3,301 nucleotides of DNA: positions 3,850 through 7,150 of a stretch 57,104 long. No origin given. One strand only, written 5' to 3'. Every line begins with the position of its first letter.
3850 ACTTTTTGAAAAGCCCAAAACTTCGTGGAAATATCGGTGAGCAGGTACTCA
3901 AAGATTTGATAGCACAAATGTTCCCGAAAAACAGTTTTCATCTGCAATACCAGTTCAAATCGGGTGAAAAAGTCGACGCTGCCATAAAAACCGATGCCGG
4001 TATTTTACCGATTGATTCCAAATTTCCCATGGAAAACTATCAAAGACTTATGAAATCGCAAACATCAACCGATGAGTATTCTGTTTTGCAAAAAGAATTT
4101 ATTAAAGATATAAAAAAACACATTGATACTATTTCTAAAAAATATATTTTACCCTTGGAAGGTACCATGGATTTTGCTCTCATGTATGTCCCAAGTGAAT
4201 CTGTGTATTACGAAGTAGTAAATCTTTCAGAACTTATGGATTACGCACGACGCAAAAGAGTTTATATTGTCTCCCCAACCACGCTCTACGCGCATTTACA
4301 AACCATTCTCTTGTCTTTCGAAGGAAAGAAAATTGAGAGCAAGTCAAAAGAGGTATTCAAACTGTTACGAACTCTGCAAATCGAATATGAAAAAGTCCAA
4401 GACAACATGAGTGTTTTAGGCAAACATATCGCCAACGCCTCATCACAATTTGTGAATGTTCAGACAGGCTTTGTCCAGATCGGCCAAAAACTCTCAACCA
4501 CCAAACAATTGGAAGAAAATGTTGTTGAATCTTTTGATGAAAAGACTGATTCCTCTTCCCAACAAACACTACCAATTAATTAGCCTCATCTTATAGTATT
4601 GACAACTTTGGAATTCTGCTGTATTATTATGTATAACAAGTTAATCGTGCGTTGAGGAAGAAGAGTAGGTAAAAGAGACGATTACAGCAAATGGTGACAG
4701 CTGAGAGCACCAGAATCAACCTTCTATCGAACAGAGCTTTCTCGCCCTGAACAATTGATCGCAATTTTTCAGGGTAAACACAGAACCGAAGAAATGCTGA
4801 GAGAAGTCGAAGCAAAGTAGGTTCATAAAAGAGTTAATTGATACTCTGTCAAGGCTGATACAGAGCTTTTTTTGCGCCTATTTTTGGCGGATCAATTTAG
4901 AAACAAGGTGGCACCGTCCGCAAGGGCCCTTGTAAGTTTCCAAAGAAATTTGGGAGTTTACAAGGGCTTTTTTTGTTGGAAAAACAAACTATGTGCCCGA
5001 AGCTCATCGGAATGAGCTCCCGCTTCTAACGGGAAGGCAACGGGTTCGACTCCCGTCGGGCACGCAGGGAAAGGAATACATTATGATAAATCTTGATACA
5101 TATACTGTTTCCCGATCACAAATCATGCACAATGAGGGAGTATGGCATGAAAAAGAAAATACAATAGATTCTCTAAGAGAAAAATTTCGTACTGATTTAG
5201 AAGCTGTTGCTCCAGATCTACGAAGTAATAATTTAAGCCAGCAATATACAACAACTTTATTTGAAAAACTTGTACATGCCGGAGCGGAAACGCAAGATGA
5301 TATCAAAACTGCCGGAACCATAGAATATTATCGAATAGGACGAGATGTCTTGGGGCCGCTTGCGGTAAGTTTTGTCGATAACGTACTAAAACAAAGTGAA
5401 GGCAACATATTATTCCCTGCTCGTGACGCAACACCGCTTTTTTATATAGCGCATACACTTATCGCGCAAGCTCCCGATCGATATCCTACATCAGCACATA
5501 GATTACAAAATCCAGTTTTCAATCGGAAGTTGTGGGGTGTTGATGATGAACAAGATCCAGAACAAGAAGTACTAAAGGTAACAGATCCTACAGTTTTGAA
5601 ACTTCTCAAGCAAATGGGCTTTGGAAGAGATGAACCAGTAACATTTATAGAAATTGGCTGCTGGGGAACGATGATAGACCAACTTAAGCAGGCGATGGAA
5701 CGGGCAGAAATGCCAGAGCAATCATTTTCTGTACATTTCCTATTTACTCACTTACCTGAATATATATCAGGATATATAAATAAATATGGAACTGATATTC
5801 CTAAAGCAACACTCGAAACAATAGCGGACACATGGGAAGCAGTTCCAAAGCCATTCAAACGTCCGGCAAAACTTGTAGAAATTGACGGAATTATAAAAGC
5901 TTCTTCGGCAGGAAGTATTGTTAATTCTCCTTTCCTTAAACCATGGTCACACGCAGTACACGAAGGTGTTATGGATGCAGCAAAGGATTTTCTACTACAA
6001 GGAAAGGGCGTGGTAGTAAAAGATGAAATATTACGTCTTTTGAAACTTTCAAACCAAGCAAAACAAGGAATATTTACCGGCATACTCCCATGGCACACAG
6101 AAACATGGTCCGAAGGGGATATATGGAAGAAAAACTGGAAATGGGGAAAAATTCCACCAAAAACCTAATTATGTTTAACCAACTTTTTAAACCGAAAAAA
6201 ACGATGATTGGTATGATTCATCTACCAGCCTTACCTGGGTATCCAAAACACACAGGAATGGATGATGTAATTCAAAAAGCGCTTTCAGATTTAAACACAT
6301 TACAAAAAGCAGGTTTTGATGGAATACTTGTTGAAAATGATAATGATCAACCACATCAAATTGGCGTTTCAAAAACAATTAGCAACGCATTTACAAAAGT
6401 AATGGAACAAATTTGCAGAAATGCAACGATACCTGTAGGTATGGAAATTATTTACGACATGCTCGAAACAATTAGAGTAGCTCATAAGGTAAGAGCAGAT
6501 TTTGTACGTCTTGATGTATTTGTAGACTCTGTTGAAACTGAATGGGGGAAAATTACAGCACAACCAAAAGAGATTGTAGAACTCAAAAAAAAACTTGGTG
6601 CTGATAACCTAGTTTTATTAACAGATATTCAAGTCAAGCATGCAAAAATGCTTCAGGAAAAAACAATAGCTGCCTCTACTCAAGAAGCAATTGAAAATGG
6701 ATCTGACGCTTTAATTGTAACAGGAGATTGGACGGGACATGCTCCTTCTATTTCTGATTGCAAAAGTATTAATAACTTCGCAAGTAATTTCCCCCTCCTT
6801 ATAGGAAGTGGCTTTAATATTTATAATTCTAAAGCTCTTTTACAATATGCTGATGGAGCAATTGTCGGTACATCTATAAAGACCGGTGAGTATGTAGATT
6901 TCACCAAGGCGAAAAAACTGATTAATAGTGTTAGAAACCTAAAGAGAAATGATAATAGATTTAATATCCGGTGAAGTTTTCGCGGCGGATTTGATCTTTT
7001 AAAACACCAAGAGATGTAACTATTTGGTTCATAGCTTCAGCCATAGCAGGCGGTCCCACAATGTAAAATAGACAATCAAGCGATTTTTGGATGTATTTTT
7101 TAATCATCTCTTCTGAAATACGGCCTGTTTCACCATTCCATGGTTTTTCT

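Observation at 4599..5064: T-box riboswitch whose specifier (AGA) and tRNA-acceptor bulge (UGGC) match the tRNA-Arg(UCU, G73) gene 18 nt downstream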

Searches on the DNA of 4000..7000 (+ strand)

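Call 10: search_dna_similar(query=window:4000-7000:+, collection=phages, mode=near)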
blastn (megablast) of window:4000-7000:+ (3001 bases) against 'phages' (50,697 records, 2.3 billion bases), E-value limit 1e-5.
No match.
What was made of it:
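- Tried and rejected: Phage origin of the tRNA region: megablast of 4000-7000 against 50,697 phage records found nothing (call 10).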

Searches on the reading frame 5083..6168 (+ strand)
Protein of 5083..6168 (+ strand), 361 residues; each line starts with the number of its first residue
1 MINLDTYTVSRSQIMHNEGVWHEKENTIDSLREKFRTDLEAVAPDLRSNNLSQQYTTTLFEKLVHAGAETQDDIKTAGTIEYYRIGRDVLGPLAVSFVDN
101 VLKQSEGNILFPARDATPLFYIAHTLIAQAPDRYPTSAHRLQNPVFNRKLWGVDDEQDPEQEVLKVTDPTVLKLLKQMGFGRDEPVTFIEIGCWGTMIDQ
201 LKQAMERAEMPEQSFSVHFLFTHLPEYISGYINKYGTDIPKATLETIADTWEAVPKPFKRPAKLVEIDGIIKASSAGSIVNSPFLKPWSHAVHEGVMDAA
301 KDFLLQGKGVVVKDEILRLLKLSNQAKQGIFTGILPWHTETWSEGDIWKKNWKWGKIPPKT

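Call 9: search_protein_families(library=pfam, proteins=[window:5083-6168:+], max_evalue=0.01)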
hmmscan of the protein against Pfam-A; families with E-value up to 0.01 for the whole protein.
window:5083-6168:+ (361 aa): 0 families

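Call 12: search_protein_families(library=ncbifam, proteins=[window:5083-6168:+], max_evalue=0.01)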
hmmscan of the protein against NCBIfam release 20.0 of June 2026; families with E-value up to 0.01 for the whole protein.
window:5083-6168:+ (361 aa): 0 families

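Call 14: find_homologous_proteins(query=window:5083-6168:+)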
Query window:5083-6168:+ (361 aa): 46 proteins with E <= 0.001 among 1980 candidates.
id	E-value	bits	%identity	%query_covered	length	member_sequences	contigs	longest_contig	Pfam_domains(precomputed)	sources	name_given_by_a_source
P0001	4.6e-246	834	100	100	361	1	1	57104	-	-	-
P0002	2.4e-132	460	60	92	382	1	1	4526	-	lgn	-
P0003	2.2e-130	453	58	93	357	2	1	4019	-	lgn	-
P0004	1.6e-129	450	59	92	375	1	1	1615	-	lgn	-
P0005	8.6e-129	448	58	93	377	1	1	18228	-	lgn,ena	-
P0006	1.9e-127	443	59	91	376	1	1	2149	-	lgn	-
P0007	2.6e-127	443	59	91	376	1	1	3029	-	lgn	-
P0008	3.6e-125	436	58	92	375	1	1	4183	-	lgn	-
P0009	8.2e-125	435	56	92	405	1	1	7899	-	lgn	-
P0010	3.3e-124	433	56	92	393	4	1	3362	-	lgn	-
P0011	1.1e-123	431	57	93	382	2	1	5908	-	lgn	-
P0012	4.5e-123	429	57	92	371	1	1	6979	-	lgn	-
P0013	1.1e-122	428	56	91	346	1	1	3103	-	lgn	-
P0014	1.7e-122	427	55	92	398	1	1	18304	-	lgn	-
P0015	4.6e-122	426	56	92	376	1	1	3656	-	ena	-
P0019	2.2e-117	410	55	93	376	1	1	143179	-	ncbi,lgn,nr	ncbi:MAG: hypothetical protein HY344_00610 [Candidatus Levybacteria bacterium]|nr:hypothetical prote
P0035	3.5e-100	354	49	93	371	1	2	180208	-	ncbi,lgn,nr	ncbi:MAG TPA: hypothetical protein VLH84_05370 [Patescibacteria group bacterium]|nr:hypothetical pro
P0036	2.9e-99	351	48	93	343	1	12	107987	-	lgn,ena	-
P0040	1.8e-68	249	38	92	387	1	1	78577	-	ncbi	-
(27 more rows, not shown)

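Call 15: find_encoding_contigs(protein=P0019, flank=4000, max_places=2)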
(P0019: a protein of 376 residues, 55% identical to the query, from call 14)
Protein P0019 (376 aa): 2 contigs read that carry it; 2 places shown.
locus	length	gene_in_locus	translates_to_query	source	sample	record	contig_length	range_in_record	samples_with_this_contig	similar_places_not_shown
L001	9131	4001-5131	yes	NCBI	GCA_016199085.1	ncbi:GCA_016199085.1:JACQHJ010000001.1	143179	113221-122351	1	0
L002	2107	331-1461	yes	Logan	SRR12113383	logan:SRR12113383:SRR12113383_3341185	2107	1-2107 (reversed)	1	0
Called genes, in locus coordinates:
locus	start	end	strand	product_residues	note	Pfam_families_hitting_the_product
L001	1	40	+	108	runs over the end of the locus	-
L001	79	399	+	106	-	-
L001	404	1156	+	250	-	PF01068:DNA_ligase_A_M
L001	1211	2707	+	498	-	PF04545:Sigma70_r4 (faint), PF00196:GerE (faint)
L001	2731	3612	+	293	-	PF01156:IU_nuc_hydro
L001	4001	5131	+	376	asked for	-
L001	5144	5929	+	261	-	PF03437:BtpA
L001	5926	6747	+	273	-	PF00294:PfkB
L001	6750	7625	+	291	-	PF08282:Hydrolase_3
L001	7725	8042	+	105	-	PF07883:Cupin_2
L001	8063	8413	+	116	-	PF06262:Zincin_1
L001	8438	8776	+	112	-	PF18924:DUF5674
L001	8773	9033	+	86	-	-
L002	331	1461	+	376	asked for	-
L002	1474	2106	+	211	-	?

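Call 16: find_encoding_contigs(protein=P0035, flank=4000, max_places=2)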
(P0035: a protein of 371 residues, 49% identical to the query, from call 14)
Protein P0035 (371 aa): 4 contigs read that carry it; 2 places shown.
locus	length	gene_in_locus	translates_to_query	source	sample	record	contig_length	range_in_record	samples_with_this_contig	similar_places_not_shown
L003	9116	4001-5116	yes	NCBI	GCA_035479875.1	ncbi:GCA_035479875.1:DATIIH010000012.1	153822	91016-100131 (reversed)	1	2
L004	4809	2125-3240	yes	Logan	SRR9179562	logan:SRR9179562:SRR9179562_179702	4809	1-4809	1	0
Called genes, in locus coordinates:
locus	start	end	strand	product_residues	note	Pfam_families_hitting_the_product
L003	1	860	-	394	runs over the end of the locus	PF00117:GATase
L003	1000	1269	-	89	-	-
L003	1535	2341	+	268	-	-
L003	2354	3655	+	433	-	PF00535:Glycos_transf_2 (weak)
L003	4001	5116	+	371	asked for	-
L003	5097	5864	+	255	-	PF03437:BtpA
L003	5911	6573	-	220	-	-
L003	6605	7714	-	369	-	PF01168:Ala_racemase_N, PF00842:Ala_racemase_C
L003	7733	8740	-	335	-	PF02423:OCD_Mu_crystall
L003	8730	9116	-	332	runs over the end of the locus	PF00291:PALP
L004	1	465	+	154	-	?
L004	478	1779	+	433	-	PF00535:Glycos_transf_2 (weak)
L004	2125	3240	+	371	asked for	-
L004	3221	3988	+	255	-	PF03437:BtpA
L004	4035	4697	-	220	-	-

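Call 17: find_encoding_contigs(protein=P0040, flank=4000, max_places=2)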
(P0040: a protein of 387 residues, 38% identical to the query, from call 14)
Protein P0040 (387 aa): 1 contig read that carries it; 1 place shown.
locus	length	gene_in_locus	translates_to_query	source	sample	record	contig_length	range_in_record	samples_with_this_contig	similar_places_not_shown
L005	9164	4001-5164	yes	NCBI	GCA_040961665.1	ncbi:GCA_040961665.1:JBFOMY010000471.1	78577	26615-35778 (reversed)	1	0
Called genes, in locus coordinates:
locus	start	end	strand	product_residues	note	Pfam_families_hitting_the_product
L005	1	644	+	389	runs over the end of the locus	PF01546:Peptidase_M20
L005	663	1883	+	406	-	PF02274:ADI, PF19420:DDAH_eukar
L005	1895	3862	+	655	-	PF03485:Arg_tRNA_synt_N, PF00750:tRNA-synt_1d, PF05746:DALR_1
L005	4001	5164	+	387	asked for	-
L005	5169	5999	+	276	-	PF03437:BtpA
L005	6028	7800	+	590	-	PF13328:HD_4, PF01966:HD (weak), PF04607:RelA_SpoT, PF02824:TGS, PF13291:ACT_4 (faint)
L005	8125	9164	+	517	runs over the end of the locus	-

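Call 18: find_encoding_contigs(protein=P0036, flank=4000, max_places=2)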
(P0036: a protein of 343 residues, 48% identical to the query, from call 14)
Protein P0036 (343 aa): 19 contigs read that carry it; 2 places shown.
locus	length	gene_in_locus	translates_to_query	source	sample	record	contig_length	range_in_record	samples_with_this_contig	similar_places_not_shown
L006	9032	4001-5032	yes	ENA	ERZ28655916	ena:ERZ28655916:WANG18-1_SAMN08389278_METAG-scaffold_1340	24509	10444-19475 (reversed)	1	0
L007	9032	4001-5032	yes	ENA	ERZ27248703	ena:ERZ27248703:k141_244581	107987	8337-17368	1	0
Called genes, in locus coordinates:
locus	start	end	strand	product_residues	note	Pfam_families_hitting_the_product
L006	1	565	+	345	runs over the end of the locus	PF01380:SIS (weak), PF10432:bact-PGI_C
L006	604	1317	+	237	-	PF02585:PIG-L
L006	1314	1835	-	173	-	PF01864:CarS-like, PF01148:CTP_transf_1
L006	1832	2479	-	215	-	PF02811:PHP (weak), PF13263:PHP_C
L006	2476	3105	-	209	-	PF01066:CDP-OH_P_transf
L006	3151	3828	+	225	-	PF07099:DUF1361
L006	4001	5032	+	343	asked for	-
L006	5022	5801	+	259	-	PF03437:BtpA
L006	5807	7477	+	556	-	PF03485:Arg_tRNA_synt_N, PF00750:tRNA-synt_1d, PF05746:DALR_1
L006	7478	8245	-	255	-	PF01048:PNP_UDP_1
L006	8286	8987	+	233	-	PF08713:DNA_alkylation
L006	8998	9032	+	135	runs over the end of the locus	PF09945:DUF2177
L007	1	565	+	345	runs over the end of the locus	PF01380:SIS (weak), PF10432:bact-PGI_C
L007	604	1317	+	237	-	PF02585:PIG-L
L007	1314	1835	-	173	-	PF01864:CarS-like, PF01148:CTP_transf_1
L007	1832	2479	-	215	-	PF02811:PHP (weak), PF13263:PHP_C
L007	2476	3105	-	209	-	PF01066:CDP-OH_P_transf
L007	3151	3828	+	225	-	PF07099:DUF1361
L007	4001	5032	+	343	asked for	-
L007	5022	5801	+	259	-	PF03437:BtpA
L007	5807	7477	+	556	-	PF03485:Arg_tRNA_synt_N, PF00750:tRNA-synt_1d, PF05746:DALR_1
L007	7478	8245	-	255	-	PF01048:PNP_UDP_1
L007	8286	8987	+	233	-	PF08713:DNA_alkylation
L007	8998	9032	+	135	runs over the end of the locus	PF09945:DUF2177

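Call 27: find_encoding_contigs(protein=P0005, flank=4000, max_places=2)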
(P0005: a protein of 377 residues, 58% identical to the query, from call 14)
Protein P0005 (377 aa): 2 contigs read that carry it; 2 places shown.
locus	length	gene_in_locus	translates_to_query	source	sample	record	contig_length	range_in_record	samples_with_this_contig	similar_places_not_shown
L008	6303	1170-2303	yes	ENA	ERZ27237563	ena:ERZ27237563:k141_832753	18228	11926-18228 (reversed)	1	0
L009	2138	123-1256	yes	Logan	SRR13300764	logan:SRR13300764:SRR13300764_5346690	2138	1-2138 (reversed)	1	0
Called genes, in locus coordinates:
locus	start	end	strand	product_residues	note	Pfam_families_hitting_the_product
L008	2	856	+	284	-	?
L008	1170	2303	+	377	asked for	-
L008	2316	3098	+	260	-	PF03437:BtpA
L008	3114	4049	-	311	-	-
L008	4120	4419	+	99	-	PF18895:T4SS_pilin (weak)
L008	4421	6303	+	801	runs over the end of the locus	-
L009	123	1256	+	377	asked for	-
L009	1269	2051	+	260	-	PF03437:BtpA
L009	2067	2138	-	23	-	?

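Call 28: find_encoding_contigs(protein=P0014, flank=4000, max_places=2)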
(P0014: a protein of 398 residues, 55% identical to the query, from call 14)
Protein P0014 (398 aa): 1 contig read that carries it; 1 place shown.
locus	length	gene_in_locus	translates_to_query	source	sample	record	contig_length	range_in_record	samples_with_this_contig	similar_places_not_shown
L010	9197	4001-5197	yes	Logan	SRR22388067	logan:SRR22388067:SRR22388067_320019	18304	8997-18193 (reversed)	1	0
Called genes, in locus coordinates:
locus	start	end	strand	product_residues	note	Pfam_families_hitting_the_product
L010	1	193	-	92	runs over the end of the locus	-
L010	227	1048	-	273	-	-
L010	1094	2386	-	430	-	-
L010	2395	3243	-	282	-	PF00892:EamA, PF03151:TPT (weak), PF00892:EamA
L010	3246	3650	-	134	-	PF02675:AdoMet_dc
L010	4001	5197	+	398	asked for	-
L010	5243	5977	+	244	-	PF03437:BtpA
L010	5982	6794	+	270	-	PF00294:PfkB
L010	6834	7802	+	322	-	PF08282:Hydrolase_3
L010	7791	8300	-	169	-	PF04115:Ureidogly_lyase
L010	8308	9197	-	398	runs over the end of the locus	PF01261:AP_endonuc_2 (faint)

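Call 29: find_encoding_contigs(protein=P0002, flank=4000, max_places=2)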
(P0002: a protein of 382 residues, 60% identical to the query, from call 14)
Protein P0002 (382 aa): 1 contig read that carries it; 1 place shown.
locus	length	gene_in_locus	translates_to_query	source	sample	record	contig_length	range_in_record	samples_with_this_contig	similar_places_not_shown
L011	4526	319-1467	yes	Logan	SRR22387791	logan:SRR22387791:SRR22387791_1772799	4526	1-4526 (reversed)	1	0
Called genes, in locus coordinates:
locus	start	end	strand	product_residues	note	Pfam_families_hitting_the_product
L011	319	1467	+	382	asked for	-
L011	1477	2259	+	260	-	PF03437:BtpA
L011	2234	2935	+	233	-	-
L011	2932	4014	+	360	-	PF01546:Peptidase_M20, PF07687:M20_dimer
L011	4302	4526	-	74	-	?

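Call 37: find_related_loci(query=A1, collection=metagenome_contigs, flank=2500)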
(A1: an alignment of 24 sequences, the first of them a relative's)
Query A1 (361 aa) in metagenome_contigs; peptide patterns used: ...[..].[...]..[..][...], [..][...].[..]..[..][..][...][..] (x = any residue, [..] = any of these).
77 stretches matched a pattern; 21 encode a relative of the query (tblastn E <= 1e-3); 21 distinct loci.
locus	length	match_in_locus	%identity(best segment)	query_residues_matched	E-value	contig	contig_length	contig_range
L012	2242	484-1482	56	28-359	6e-138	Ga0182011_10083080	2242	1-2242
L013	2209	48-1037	53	25-359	1e-122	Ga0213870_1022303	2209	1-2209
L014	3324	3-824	56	86-359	1e-101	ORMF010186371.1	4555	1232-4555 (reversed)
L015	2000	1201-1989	56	28-289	6e-105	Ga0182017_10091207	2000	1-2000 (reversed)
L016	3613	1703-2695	41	26-359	3e-78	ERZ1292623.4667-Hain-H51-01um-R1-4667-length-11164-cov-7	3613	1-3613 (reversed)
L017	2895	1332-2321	40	27-359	2e-78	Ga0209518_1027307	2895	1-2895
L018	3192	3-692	53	131-359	7e-78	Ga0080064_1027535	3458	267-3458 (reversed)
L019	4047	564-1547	39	28-359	5e-77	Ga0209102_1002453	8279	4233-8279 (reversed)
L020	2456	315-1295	37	28-359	1e-76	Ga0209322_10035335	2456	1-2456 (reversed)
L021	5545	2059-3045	38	28-359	4e-74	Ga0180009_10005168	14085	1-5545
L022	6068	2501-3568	36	2-359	1e-73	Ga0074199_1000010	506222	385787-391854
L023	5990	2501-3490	37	28-360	3e-73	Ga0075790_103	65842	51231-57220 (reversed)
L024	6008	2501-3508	37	28-359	3e-70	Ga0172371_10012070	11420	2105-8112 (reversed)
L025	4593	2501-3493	36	25-359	1e-69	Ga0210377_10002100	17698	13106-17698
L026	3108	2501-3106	52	26-225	2e-68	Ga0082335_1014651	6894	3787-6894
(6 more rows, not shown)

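Call 44: predict_structure(alignment_id=A1)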
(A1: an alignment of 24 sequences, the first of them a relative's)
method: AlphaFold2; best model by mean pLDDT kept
length: 361 residues; sequences in the alignment: 24
mean_pLDDT: 86.9   pTM: 0.87
mean pLDDT of the five models: 86.9, 85.5, 85.2, 84.6, 81.9
residues with pLDDT >= 90: 220; 70-90: 103; 50-70: 14; < 50: 24
segments of 3 or more residues with pLDDT < 50: 1-24
pLDDT, mean of each block of 10 residues (from residue 1): 31 34 65 96 90 97 95 97 98 97 95 93 98 95 84 69 83 90 91 82 90 92 92 94 94 91 86 85 95 98 88 97 97 94 76 84 52
secondary structure, 60 per line:
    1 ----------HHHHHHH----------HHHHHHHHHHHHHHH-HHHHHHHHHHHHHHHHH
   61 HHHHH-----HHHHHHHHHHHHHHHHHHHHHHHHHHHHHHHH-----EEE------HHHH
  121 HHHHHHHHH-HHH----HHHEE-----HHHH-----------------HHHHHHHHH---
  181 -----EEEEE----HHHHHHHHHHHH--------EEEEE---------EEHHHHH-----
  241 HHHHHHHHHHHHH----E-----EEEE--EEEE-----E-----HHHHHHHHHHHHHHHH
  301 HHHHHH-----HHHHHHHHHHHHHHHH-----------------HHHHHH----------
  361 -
elements in order: H11-17 H28-42 H44-65 H71-102 E108-110 H117-129 H148-151 H169-177 E186-190 H195-206 E215-219 H231-235 H241-253 E264-267 E270-273 H285-306 H312-327 H345-350
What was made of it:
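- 5083..6168 (+): ORF361, a CPR-only protein of unknown function. A ribosome-binding site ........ lies just upstream. The ATG is 17 nt after the tRNA. AlphaFold2 model pLDDT 86.9 (call 44).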

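Call 47: fold_search(model_id=the predicted structure, library=pdb)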
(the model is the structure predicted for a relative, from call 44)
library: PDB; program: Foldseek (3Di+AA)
matches with E <= 10: 499; with E <= 0.001: 6
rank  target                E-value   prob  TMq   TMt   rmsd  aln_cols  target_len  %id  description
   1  8a0m_D                5.0e-06  1.00  0.48  0.20  10.4       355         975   14  Capsular polysaccharide synthesis multienzyme in complex with capsular polymer fragment (released 2023-04-26)
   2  8a0m_B                1.1e-05  1.00  0.47  0.20  10.0       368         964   13  Capsular polysaccharide synthesis multienzyme in complex with capsular polymer fragment (released 2023-04-26)
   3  8a0c_B                1.8e-05  1.00  0.48  0.17  11.0       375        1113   14  Capsular polysaccharide synthesis multienzyme in complex with CMP (released 2023-04-26)
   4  8a0c_A                2.0e-05  1.00  0.47  0.17  10.9       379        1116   13  Capsular polysaccharide synthesis multienzyme in complex with CMP (released 2023-04-26)
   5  8a0m_A                2.6e-05  1.00  0.50  0.18   9.8       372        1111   13  Capsular polysaccharide synthesis multienzyme in complex with capsular polymer fragment (released 2023-04-26)
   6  8a0m_C                3.9e-05  1.00  0.47  0.17  10.5       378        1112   13  Capsular polysaccharide synthesis multienzyme in complex with capsular polymer fragment (released 2023-04-26)
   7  4ak9_B                1.2e-02  0.38  0.19  0.22  15.6       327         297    9  Structure of chloroplast FtsY from Physcomitrella patens (released 2013-01-16)
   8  7shg_B                2.7e-02  0.97  0.44  0.29   8.7       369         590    9  Polysaccharide ribofuranosyl transferase from Thermobacillus composti (released 2022-03-02)
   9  7shg_A                3.2e-02  0.93  0.41  0.27   9.9       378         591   10  Polysaccharide ribofuranosyl transferase from Thermobacillus composti (released 2022-03-02)
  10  4lzj_B                8.7e-02  0.28  0.24  0.27  16.0       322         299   12  Crystal Structure of MurQ from H.influenzae with bound inhibitor (released 2014-02-26)
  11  5l3r_D                1.0e-01  0.16  0.19  0.22  15.3       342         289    9  Structure of the GTPase heterodimer of chloroplast SRP54 and FtsY from Arabidopsis thaliana (released 2016-06-08)
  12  4fym_B                1.1e-01  0.28  0.17  0.26  14.5       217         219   10  Crystal structure of Plasmodium falciparum orotate phosphoribosyltransferase (released 2013-08-07)
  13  8rix                  1.1e-01  0.13  0.18  0.20  15.3       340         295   11  Crystal structure of chloroplast FtsY from Arabidopsis thaliana in complex with the alarmone ppGpp (released 2025-01-01)
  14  4lzj_D                1.2e-01  0.28  0.25  0.28  15.4       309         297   13  Crystal Structure of MurQ from H.influenzae with bound inhibitor (released 2014-02-26)
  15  1cjb_C                1.3e-01  0.60  0.21  0.31   7.0       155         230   12  MALARIAL PURINE PHOSPHORIBOSYLTRANSFERASE (released 1999-08-18)
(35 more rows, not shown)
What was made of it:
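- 5083..6168 (+): The fold resembles 8a0m and 7shg (call 47).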

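Call 87: search_solved_structures(query=A1, max_evalue=1, show_alignments=1)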
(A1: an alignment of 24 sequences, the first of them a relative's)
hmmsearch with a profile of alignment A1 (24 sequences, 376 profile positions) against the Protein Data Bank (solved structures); distinct sequences matched with E-value up to 1: 1.
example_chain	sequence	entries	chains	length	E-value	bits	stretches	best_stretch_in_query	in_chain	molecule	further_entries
9lie_A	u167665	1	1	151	0.47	12.9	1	28-95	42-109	Aciniform spidroin 1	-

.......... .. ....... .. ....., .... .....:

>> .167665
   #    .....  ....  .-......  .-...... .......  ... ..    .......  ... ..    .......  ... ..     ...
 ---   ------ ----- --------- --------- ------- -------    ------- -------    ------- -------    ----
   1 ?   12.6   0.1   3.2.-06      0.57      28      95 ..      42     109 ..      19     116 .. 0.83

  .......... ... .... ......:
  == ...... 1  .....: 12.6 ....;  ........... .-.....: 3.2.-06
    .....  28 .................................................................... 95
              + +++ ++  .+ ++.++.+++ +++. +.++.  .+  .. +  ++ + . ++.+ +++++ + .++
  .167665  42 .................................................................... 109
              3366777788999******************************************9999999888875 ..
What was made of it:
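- Tried and rejected: Sequence-profile search of ORF361 against PDB: no significant hit (call 87).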

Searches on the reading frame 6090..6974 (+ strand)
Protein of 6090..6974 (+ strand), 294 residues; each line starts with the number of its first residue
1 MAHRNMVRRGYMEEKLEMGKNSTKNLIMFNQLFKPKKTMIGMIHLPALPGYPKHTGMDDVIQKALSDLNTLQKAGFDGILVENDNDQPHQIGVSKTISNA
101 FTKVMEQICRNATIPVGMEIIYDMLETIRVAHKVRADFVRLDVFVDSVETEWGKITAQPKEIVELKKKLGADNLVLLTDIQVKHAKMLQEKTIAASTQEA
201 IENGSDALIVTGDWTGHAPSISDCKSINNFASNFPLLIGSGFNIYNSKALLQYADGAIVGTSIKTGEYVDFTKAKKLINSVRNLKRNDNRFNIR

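Call 9: search_protein_families(library=pfam, proteins=[window:6090-6974:+], max_evalue=0.01)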
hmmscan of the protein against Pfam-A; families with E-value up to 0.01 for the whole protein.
window:6090-6974:+ (294 aa): 1 family
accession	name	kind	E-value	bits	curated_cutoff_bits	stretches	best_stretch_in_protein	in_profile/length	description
PF03437.21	BtpA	-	1.2e-57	195.7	30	1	36-281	2-252/254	BtpA family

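Call 12: search_protein_families(library=ncbifam, proteins=[window:6090-6974:+], max_evalue=0.01)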
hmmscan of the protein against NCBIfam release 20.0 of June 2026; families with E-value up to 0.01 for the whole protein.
window:6090-6974:+ (294 aa): 2 families
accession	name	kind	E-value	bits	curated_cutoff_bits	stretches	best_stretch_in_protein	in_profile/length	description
TIGR00259.1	thylakoid_BtpA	subfamily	1.4e-57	195.2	153.4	1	36-284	1-255/257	BtpA/SgcQ family protein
NF045918.1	PhsystIBiosynBtpA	equivalog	3e-44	151.3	400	1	30-265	2-240/261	photosystem I biogenesis protein BtpA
